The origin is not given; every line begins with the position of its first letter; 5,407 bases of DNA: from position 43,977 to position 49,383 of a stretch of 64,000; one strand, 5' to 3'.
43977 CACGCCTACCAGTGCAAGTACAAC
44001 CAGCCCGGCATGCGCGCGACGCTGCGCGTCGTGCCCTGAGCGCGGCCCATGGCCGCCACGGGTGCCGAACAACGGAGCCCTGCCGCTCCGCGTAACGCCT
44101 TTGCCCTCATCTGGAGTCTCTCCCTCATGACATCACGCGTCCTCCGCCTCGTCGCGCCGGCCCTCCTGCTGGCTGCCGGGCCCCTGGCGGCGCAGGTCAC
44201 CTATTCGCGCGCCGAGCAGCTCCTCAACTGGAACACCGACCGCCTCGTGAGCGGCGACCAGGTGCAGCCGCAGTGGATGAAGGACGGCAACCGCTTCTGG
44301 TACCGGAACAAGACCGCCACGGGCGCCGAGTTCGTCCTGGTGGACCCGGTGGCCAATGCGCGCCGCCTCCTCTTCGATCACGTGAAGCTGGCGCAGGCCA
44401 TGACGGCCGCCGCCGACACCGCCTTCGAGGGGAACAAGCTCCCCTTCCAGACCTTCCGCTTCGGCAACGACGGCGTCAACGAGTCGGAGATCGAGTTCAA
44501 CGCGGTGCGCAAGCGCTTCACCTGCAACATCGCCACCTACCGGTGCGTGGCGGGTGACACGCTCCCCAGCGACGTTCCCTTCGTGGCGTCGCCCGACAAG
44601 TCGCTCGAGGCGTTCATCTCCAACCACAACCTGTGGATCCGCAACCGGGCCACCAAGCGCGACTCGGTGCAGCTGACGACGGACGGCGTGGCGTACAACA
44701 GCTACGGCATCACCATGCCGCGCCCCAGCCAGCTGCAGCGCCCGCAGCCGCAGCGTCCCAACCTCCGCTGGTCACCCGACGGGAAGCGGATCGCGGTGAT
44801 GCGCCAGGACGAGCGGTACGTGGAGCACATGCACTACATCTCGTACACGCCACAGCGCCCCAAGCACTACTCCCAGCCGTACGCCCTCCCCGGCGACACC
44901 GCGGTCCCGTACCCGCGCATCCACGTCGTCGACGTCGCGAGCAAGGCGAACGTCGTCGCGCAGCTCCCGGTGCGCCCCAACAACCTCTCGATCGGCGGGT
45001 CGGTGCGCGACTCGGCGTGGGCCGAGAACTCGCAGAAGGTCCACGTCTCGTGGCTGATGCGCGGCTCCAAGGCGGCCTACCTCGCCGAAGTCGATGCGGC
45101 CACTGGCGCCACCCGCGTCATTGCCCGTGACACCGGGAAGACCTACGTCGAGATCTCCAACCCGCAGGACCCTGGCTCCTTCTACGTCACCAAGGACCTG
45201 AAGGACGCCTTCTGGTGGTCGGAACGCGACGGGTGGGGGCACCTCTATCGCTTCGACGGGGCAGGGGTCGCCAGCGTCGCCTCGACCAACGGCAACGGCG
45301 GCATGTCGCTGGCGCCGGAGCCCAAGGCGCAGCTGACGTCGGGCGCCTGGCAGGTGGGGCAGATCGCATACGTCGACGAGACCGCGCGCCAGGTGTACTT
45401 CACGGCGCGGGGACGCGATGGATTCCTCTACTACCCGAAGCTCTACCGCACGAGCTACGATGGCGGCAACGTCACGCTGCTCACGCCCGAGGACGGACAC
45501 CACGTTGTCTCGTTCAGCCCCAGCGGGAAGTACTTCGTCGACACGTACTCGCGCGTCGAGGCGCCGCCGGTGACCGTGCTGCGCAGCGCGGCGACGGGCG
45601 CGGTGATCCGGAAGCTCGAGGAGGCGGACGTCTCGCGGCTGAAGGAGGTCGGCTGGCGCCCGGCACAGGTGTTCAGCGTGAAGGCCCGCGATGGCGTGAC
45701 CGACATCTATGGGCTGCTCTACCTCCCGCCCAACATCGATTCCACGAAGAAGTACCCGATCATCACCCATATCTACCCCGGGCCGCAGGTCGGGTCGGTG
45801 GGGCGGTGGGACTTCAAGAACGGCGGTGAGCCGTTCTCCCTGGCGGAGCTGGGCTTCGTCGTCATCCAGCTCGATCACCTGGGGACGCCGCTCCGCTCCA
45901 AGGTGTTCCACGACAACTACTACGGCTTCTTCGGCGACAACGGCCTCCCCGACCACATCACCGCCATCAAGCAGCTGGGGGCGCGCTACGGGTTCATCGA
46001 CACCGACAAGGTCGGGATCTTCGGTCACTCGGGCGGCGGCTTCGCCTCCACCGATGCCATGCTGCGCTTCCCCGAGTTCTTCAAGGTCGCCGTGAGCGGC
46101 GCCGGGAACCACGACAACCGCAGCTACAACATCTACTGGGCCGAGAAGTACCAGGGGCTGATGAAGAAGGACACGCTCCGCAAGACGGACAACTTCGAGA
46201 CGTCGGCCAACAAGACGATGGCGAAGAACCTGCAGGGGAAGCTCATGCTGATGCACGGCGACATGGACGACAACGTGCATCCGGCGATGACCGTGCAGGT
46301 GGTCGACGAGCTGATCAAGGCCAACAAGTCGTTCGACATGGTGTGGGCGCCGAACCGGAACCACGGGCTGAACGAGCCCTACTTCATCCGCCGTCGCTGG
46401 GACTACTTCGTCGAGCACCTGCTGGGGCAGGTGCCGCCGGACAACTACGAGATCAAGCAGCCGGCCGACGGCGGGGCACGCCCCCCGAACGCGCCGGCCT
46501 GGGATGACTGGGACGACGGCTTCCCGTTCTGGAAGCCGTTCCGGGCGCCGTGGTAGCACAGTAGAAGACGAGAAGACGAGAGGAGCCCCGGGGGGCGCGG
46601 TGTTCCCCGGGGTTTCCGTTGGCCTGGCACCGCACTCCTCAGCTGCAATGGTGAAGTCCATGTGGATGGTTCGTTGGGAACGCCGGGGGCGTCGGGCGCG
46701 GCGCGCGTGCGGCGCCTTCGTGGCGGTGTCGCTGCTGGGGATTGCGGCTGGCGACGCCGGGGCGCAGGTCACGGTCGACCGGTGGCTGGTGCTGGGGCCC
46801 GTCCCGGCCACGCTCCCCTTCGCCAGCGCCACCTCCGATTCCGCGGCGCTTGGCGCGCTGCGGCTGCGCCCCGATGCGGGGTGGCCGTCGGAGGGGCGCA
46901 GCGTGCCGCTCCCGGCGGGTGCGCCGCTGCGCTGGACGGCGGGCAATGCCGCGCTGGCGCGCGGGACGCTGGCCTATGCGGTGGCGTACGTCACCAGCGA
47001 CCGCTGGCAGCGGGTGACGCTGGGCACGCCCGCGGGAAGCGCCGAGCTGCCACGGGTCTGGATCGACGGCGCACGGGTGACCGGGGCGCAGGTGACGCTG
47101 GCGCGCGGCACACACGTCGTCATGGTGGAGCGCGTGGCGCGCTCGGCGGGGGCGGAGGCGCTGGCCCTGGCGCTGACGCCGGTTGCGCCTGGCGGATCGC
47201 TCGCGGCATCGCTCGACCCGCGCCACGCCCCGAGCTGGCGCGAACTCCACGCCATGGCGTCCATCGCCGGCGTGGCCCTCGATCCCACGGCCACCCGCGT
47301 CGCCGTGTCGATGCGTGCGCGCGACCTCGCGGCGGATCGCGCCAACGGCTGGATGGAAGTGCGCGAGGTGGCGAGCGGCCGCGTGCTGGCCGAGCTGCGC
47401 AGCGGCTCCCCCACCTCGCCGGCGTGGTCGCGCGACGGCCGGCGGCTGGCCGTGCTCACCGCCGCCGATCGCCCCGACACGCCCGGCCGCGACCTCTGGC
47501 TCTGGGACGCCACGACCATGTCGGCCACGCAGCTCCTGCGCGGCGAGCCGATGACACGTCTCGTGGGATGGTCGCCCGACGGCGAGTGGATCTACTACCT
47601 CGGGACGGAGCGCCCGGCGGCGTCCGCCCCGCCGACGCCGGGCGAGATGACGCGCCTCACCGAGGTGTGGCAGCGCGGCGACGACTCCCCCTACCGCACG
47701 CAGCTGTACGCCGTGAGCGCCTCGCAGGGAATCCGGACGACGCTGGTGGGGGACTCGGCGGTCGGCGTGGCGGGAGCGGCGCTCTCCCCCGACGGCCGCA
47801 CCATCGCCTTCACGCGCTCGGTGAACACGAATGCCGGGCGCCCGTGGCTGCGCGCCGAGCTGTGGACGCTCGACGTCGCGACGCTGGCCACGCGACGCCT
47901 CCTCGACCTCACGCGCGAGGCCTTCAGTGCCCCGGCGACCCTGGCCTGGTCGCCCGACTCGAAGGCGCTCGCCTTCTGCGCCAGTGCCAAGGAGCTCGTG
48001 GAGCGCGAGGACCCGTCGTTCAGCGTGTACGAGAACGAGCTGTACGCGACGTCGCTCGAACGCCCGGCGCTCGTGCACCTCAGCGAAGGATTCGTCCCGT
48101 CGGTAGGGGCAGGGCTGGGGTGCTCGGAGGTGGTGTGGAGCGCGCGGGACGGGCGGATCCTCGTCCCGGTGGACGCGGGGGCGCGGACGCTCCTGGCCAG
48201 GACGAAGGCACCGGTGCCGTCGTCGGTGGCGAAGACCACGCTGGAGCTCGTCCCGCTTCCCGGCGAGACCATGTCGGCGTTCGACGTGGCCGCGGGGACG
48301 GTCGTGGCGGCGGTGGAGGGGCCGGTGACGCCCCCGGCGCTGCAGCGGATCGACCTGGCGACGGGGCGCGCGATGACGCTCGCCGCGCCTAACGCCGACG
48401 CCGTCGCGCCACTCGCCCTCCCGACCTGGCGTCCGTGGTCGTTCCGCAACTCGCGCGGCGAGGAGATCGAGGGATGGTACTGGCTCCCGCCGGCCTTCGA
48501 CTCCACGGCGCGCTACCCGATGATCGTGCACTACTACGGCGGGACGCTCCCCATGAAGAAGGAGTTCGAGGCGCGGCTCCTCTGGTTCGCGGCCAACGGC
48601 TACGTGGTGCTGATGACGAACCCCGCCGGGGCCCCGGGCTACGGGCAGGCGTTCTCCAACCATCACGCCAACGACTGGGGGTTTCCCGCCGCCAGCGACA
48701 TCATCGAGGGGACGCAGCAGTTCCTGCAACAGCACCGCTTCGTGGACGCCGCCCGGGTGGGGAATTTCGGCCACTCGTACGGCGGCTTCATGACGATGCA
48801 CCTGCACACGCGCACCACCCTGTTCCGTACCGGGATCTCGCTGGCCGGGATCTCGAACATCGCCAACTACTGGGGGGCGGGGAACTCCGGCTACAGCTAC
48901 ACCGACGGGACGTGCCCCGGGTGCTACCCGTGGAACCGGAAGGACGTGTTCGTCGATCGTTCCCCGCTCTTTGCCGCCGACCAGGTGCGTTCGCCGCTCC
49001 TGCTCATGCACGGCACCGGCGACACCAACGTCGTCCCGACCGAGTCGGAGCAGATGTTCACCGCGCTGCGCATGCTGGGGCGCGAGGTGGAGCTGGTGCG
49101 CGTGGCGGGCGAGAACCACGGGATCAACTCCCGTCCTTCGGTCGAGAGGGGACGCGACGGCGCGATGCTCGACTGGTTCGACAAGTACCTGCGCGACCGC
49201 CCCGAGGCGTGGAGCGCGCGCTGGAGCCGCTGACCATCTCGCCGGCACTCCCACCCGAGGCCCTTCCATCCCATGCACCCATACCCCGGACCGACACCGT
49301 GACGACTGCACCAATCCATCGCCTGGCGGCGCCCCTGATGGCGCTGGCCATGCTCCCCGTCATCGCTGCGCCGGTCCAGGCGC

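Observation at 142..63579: Asymmetric 8-mer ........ occurs 20 times and carries almost every TTA codon in the window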

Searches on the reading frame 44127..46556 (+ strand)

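Call 10: search_protein_families(library=pfam, proteins=[window:44127-46556:+])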
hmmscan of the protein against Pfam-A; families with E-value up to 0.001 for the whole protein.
window:44127-46556:+ (809 aa): 3 families
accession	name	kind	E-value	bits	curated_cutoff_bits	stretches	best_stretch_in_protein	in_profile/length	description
PF00930.27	DPPIV_N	-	1.2e-56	192.4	22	1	153-481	49-354/354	Dipeptidyl peptidase IV (DPP IV) N-terminal region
PF00326.27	Peptidase_S9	-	1.8e-39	135.9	22.6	1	568-765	6-210/213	Prolyl oligopeptidase family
PF00756.26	Esterase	-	7.4e-05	23.1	22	1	626-768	114-247/251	Putative esterase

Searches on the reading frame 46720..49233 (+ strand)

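Call 10: search_protein_families(library=pfam, proteins=[window:46720-49233:+])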
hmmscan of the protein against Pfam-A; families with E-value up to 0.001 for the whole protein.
window:46720-49233:+ (837 aa): 6 families
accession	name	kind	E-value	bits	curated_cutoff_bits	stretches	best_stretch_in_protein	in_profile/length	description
PF00326.27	Peptidase_S9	-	1.2e-42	146.3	22.6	1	616-825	3-211/213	Prolyl oligopeptidase family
PF07676.18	PD40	-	6.5e-13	48.7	20.9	0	353-369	14-30/38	WD40-like Beta Propeller Repeat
PF00930.27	DPPIV_N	-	4.8e-06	26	22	0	399-429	97-127/354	Dipeptidyl peptidase IV (DPP IV) N-terminal region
PF02129.25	Peptidase_S15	-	1.5e-05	25.3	23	0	589-719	11-138/262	X-Pro dipeptidyl-peptidase (S15 family)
PF05448.18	AXE1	-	1.5e-05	24.4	21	1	575-681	61-164/321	Acetyl xylan esterase (AXE1)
PF12146.15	Hydrolase_4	-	0.00024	20.9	27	0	753-788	187-222/239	Serine aminopeptidase, S33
